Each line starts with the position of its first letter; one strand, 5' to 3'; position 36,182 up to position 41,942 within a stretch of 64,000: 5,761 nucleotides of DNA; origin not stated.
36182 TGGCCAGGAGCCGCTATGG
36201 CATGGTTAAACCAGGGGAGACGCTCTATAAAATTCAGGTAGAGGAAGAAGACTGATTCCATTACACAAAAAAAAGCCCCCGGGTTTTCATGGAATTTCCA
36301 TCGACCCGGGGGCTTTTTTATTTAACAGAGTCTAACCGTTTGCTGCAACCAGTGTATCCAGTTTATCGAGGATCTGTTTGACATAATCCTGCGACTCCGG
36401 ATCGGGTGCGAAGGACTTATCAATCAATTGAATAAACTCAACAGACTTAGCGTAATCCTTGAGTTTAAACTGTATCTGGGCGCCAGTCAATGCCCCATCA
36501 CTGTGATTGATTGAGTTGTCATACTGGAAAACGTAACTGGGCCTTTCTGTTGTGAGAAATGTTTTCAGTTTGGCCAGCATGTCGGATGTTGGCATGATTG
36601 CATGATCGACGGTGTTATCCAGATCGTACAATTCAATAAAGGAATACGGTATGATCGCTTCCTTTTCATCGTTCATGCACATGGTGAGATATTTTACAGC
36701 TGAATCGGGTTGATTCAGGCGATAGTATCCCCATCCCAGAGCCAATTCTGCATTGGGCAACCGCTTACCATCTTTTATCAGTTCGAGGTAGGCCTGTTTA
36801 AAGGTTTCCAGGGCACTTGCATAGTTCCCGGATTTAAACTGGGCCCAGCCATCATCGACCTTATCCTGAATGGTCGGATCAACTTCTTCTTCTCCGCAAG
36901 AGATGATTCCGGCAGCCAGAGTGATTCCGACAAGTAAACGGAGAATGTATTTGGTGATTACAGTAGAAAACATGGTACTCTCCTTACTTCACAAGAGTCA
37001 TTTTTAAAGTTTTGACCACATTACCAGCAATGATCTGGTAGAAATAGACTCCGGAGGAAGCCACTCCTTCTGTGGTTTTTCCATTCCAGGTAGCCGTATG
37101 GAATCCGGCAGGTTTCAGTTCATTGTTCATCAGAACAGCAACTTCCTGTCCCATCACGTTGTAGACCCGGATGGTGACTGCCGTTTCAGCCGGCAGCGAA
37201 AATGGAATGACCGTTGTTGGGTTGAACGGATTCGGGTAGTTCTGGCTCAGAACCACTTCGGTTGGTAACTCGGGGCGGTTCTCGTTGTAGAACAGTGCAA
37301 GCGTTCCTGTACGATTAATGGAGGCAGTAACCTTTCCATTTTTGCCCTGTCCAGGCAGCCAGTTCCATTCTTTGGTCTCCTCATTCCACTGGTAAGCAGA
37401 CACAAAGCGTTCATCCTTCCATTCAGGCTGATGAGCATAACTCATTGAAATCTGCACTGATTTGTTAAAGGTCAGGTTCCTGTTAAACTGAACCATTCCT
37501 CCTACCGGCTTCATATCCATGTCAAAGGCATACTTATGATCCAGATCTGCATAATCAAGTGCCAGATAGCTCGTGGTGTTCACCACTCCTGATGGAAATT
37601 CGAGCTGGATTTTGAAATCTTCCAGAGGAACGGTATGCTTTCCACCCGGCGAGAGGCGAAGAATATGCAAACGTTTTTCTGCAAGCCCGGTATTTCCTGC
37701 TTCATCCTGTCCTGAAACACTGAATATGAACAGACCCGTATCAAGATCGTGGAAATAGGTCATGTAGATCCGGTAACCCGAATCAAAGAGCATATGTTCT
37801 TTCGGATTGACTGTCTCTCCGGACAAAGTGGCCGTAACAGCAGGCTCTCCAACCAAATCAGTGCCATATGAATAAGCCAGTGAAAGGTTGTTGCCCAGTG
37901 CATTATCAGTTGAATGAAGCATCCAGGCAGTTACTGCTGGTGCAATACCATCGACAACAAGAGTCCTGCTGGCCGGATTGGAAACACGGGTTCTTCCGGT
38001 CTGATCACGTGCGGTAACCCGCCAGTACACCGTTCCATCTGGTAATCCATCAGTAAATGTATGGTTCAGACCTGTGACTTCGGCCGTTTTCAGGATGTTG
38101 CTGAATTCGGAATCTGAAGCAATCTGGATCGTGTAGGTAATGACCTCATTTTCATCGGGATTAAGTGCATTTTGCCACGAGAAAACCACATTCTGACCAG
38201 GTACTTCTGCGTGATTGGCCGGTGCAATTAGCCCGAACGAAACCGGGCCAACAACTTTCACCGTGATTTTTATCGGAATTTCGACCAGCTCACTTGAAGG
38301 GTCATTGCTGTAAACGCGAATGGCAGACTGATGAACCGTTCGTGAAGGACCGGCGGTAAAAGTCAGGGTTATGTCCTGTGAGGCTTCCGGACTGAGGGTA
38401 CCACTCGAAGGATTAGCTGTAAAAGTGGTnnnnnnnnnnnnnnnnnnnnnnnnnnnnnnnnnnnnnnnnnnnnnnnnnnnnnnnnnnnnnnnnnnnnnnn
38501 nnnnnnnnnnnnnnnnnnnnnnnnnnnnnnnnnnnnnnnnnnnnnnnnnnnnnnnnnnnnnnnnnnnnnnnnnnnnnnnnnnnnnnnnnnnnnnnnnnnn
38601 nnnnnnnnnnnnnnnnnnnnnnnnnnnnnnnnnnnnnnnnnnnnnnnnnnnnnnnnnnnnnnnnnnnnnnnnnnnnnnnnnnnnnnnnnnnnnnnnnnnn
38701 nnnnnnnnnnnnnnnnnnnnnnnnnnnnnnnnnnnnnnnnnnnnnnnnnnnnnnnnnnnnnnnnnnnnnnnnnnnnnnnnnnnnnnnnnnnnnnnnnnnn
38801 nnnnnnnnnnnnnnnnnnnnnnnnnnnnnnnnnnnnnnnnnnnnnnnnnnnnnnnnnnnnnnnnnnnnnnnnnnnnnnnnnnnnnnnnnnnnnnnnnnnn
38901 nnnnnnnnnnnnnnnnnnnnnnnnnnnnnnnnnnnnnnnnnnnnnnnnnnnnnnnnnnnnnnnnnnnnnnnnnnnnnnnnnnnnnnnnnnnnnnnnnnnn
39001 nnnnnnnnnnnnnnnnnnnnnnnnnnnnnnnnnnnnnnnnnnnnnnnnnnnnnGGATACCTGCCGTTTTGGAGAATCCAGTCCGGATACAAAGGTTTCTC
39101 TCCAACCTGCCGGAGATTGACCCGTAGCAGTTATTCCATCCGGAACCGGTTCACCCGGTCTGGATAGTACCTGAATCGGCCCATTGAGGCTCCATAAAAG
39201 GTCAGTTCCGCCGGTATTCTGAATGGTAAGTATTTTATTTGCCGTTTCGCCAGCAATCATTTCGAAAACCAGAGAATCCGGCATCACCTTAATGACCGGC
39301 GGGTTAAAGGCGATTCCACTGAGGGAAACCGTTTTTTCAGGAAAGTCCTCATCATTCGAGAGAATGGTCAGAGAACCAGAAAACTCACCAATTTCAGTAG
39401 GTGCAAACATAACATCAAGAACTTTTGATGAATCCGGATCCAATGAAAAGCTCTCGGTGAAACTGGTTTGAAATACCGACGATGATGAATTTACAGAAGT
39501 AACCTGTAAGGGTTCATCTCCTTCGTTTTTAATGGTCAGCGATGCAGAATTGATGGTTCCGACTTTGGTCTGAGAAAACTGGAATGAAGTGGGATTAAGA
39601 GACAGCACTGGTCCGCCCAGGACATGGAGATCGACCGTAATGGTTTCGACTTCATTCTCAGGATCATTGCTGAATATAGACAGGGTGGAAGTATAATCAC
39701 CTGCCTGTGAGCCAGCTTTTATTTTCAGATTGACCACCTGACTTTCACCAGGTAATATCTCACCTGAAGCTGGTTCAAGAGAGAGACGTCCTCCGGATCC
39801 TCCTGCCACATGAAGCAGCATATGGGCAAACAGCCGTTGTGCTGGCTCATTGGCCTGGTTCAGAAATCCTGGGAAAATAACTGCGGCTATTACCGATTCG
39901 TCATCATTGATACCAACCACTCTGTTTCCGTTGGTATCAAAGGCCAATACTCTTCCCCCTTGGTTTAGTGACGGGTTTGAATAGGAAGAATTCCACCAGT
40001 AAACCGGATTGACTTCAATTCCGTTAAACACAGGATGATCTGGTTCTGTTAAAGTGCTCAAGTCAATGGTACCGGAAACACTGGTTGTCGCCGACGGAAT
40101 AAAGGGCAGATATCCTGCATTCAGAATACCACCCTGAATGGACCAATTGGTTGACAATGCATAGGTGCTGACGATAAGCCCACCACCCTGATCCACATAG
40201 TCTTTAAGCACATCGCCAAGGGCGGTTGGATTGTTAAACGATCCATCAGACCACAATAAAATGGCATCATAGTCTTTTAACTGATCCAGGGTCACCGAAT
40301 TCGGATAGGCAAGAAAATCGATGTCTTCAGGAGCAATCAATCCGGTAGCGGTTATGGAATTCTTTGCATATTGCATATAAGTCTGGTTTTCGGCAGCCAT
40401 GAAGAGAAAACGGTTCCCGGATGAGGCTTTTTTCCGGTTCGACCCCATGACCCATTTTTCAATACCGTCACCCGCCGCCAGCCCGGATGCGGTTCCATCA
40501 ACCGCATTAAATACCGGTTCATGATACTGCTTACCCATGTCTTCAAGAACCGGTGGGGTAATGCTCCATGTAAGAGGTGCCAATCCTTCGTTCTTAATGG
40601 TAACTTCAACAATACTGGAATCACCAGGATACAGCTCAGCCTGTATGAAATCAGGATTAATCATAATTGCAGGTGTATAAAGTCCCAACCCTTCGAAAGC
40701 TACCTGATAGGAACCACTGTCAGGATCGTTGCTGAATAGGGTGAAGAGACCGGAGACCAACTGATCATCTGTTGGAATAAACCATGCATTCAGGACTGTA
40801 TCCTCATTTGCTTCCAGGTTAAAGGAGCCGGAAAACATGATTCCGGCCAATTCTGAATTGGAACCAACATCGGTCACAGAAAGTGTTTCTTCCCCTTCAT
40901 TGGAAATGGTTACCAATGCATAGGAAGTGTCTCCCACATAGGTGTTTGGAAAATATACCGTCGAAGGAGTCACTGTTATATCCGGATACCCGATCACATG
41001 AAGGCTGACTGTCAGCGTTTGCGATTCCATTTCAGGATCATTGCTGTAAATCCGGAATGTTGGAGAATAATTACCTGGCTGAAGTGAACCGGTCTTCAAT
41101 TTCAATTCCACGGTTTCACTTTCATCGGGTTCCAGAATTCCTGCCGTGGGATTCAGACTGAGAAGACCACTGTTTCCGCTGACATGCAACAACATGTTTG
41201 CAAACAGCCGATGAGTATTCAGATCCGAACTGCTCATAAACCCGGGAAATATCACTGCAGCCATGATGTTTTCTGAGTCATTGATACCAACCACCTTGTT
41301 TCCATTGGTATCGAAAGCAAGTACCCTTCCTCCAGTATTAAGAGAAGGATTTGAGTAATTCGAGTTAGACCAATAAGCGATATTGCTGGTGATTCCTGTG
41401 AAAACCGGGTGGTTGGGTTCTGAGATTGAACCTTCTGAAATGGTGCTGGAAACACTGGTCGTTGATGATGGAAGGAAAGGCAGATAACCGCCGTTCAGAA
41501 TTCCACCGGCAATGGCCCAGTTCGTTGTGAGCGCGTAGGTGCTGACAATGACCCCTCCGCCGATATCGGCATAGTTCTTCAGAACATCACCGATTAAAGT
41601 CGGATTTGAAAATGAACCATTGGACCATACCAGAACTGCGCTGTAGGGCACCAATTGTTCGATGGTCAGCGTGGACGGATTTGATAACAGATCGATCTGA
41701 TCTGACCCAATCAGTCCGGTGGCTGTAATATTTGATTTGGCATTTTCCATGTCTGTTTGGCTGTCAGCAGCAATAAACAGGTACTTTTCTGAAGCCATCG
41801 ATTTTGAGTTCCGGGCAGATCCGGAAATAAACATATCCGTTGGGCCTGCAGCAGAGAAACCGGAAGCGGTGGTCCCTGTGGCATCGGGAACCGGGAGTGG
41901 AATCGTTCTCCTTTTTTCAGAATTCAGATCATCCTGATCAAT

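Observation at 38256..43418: Giant T9SS cargo built from a ~457-aa super-repeat containing an unassigned ~200-aa alpha/beta module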

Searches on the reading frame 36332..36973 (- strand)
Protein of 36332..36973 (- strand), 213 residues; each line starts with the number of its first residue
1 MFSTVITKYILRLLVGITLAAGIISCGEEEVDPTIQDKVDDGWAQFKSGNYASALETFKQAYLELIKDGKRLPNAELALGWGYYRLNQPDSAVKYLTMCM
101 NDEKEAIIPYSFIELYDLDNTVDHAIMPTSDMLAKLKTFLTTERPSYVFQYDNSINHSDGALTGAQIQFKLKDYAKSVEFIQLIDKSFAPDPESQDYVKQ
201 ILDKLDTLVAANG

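Call 17: search_protein_families(library=pfam, proteins=[window:36332-36973:-], max_evalue=0.001)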
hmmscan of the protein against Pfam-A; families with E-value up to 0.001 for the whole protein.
window:36332-36973:- (213 aa): 7 families
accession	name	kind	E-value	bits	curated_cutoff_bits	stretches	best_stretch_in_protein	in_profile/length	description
PF07719.23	TPR_2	-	2.4e-07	30.8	27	0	42-62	8-28/34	Tetratricopeptide repeat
PF00515.34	TPR_1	-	6.9e-06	26.1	27.8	0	42-61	8-27/34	Tetratricopeptide repeat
PF13174.12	TPR_6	-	3.5e-05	24.6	26.3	0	76-100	3-27/33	Tetratricopeptide repeat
PF13424.12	TPR_12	-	0.0002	21.9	30.1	0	46-99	14-71/77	Tetratricopeptide repeat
PF14559.12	TPR_19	-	0.00025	21.7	25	0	46-97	2-49/68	Tetratricopeptide repeat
PF13181.12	TPR_8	-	0.00054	20.4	25.7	0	42-61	8-27/34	Tetratricopeptide repeat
PF14853.12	Fis1_TPR_C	-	0.00059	20.4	25.3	0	79-104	7-32/53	Fis1 C-terminal tetratricopeptide repeat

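Call 61: find_encoding_contigs(protein=window:36332-36973:-, flank=10000, max_places=8)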
Protein window:36332-36973:- (213 aa): 22 contigs read that carry it; 8 places shown.
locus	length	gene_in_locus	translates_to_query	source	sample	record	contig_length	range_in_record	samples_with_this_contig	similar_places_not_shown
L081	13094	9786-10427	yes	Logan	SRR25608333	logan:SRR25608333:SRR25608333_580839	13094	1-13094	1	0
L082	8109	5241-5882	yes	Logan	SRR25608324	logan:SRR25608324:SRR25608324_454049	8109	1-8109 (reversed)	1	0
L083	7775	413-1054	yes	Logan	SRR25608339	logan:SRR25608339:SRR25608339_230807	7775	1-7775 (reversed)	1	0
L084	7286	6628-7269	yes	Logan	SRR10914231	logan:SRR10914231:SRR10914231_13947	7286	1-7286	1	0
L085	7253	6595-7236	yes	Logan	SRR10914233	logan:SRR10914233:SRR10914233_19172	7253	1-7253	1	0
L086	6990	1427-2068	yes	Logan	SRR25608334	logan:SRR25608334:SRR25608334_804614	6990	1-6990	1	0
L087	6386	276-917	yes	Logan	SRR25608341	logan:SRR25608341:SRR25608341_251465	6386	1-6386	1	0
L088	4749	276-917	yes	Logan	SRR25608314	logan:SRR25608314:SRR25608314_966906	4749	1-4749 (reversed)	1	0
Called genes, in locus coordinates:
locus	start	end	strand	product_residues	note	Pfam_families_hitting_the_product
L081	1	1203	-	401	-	?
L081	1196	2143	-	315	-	PF02492:cobW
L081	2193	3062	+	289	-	PF03009:GDPD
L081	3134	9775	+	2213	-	PF22065:Cep192_D7 (faint), PF15780:ASH, PF22544:HYDIN_VesB_CFA65-like_Ig, PF07610:DUF1573, PF12371:TMEM131_like_N, PF15780:ASH, PF22073:Cep192_D4, PF22544:HYDIN_VesB_CFA65-like_Ig, +6 more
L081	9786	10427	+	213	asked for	PF00515:TPR_1 (faint), PF07719:TPR_2 (faint)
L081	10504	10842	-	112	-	PF04977:DivIC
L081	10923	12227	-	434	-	PF03952:Enolase_N, PF00113:Enolase_C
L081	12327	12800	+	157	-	PF00300:His_Phos_1 (faint)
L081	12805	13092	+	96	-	?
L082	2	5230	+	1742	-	?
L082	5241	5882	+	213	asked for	PF00515:TPR_1 (faint), PF07719:TPR_2 (faint)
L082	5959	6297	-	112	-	PF04977:DivIC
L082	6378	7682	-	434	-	PF03952:Enolase_N, PF00113:Enolase_C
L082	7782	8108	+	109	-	?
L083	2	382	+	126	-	?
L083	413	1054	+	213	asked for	PF00515:TPR_1 (faint), PF07719:TPR_2 (faint)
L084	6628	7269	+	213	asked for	PF00515:TPR_1 (faint), PF07719:TPR_2 (faint)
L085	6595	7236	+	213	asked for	PF00515:TPR_1 (faint), PF07719:TPR_2 (faint)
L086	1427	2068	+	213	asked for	PF00515:TPR_1 (faint), PF07719:TPR_2 (faint)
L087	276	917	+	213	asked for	PF00515:TPR_1 (faint), PF07719:TPR_2 (faint)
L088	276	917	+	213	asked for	PF00515:TPR_1 (faint), PF07719:TPR_2 (faint)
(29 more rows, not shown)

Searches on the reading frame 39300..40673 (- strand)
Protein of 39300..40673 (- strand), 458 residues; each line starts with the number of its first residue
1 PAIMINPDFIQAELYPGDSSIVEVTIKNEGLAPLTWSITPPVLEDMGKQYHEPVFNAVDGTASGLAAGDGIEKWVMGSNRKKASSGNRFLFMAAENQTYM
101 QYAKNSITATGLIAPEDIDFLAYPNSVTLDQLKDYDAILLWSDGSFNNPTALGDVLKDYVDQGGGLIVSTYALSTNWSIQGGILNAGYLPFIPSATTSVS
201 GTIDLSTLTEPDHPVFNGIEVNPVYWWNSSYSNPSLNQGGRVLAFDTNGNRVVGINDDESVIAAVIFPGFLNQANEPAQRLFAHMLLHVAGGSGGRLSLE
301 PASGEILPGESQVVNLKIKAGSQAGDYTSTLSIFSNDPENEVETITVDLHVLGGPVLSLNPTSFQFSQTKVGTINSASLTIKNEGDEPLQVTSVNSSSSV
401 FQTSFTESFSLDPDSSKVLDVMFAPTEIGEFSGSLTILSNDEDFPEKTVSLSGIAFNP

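Call 58: predict_structure(alignment_id=A3)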
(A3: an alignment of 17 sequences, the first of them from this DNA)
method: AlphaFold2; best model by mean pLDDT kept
length: 458 residues; sequences in the alignment: 17
mean_pLDDT: 79.7   pTM: 0.55
mean pLDDT of the five models: 79.7, 77.1, 76.6, 76.2, 74.3
residues with pLDDT >= 90: 157; 70-90: 208; 50-70: 48; < 50: 45
segments of 3 or more residues with pLDDT < 50: 42-71, 77-85, 293-295
pLDDT, mean of each block of 10 residues (from residue 1): 94 78 95 84 33 26 32 49 60 86 88 85 84 88 82 88 81 62 83 70 83 80 74 75 86 83 85 78 89 62 92 88 64 87 85 80 93 95 87 95 93 91 96 96 89 93
secondary structure, 60 per line:
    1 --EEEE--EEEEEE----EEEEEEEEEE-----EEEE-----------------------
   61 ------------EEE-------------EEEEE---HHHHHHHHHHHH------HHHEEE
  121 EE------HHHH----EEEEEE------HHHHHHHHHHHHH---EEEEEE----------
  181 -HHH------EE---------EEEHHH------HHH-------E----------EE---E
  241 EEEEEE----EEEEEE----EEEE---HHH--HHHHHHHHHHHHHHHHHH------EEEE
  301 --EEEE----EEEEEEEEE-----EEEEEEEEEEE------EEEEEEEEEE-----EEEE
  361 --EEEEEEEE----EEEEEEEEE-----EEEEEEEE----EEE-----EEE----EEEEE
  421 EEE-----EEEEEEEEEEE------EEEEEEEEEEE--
elements in order: E3-6 E9-14 E19-28 E34-37 E73-75 E89-93 H97-108 E118-122 H129-132 E137-142 H149-161 E165-170 E202-204 E240-246 E251-256 E261-264 H273-290 E297-300 E303-306 E311-319 E325-335 E342-351 E357-360 E363-370 E375-383 E389-396 E401-403 E409-411 E416-423 E429-439 E446-456

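Call 83: fold_search(model_id=the predicted structure, library=pdb)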
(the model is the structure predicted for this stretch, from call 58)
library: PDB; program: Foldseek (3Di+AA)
matches with E <= 10: 1972; with E <= 0.001: 438
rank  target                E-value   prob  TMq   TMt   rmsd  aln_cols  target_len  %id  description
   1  7sqc_T0               2.5e-13  1.00  0.22  0.19  35.6       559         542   11  Ciliary C1 central pair apparatus isolated from Chlamydomonas reinhardtii (released 2022-04-13)
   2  7sqc_T1               4.3e-13  1.00  0.22  0.18  35.9       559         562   12  Ciliary C1 central pair apparatus isolated from Chlamydomonas reinhardtii (released 2022-04-13)
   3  7som_D                9.2e-13  1.00  0.21  0.06  27.5       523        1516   13  Ciliary C2 central pair apparatus isolated from Chlamydomonas reinhardtii (released 2022-04-13)
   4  9ijj_C                1.1e-12  1.00  0.23  0.12  24.6       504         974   11  In situ structure of the central apparatus in mouse sperm axoneme. (released 2025-06-04)
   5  7sqc_T2               1.2e-12  1.00  0.22  0.19  36.9       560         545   11  Ciliary C1 central pair apparatus isolated from Chlamydomonas reinhardtii (released 2022-04-13)
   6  9ijj_O                1.2e-12  1.00  0.21  0.08  38.1       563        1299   12  In situ structure of the central apparatus in mouse sperm axoneme. (released 2025-06-04)
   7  7sqc_F0               2.2e-12  1.00  0.23  0.33   6.7       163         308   15  Ciliary C1 central pair apparatus isolated from Chlamydomonas reinhardtii (released 2022-04-13)
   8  7sqc_F1               2.2e-12  1.00  0.23  0.22   6.6       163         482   15  Ciliary C1 central pair apparatus isolated from Chlamydomonas reinhardtii (released 2022-04-13)
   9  2qsv                  2.5e-12  1.00  0.20  0.41  13.4       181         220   19  Crystal structure of protein of unknown function from Porphyromonas gingivalis W83 (released 2007-09-25)
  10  9ijj_h                3.1e-12  1.00  0.20  0.08  22.2       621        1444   10  In situ structure of the central apparatus in mouse sperm axoneme. (released 2025-06-04)
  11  9ijj_E                4.7e-12  1.00  0.21  0.20  10.9       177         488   18  In situ structure of the central apparatus in mouse sperm axoneme. (released 2025-06-04)
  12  7sqc_2B               5.9e-12  1.00  0.21  0.13  28.0       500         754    9  Ciliary C1 central pair apparatus isolated from Chlamydomonas reinhardtii (released 2022-04-13)
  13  9ijj_4G               7.1e-12  1.00  0.22  0.03   5.7       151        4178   20  In situ structure of the central apparatus in mouse sperm axoneme. (released 2025-06-04)
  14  7sqc_2A               7.5e-12  1.00  0.21  0.14  37.9       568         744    9  Ciliary C1 central pair apparatus isolated from Chlamydomonas reinhardtii (released 2022-04-13)
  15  9ijj_4I               1.4e-11  1.00  0.21  0.04  10.7       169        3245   14  In situ structure of the central apparatus in mouse sperm axoneme. (released 2025-06-04)
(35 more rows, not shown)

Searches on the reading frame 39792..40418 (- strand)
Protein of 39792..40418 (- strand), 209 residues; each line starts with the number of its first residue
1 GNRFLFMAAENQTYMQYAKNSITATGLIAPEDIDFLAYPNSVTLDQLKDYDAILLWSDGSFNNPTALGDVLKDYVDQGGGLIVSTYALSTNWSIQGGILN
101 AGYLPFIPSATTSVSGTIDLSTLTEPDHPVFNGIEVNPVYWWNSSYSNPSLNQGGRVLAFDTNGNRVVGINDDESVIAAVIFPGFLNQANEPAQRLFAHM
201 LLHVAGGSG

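Call 11: search_protein_families(library=pfam, proteins=[window:39792-40418:-], max_evalue=10)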
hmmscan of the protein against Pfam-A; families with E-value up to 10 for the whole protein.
seq(209 aa): 1 family
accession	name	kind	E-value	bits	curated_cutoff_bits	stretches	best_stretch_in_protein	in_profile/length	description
PF06283.17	ThuA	-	3.9e-05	24.4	33.4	1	40-146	41-141/209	Trehalose utilisation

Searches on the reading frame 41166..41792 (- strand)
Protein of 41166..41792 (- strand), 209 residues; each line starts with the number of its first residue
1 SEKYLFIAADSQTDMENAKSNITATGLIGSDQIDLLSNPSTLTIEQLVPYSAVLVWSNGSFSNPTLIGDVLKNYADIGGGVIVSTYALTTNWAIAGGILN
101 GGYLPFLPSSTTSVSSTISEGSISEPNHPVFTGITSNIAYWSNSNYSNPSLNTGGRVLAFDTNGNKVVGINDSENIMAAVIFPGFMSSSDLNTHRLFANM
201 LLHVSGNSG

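Call 11: search_protein_families(library=pfam, proteins=[window:41166-41792:-], max_evalue=10)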
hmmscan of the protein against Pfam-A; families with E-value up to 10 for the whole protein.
seq(209 aa): 1 family
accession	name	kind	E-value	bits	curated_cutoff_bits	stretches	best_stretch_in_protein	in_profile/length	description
PF06283.17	ThuA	-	0.023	15.4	33.4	1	32-147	33-142/209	Trehalose utilisation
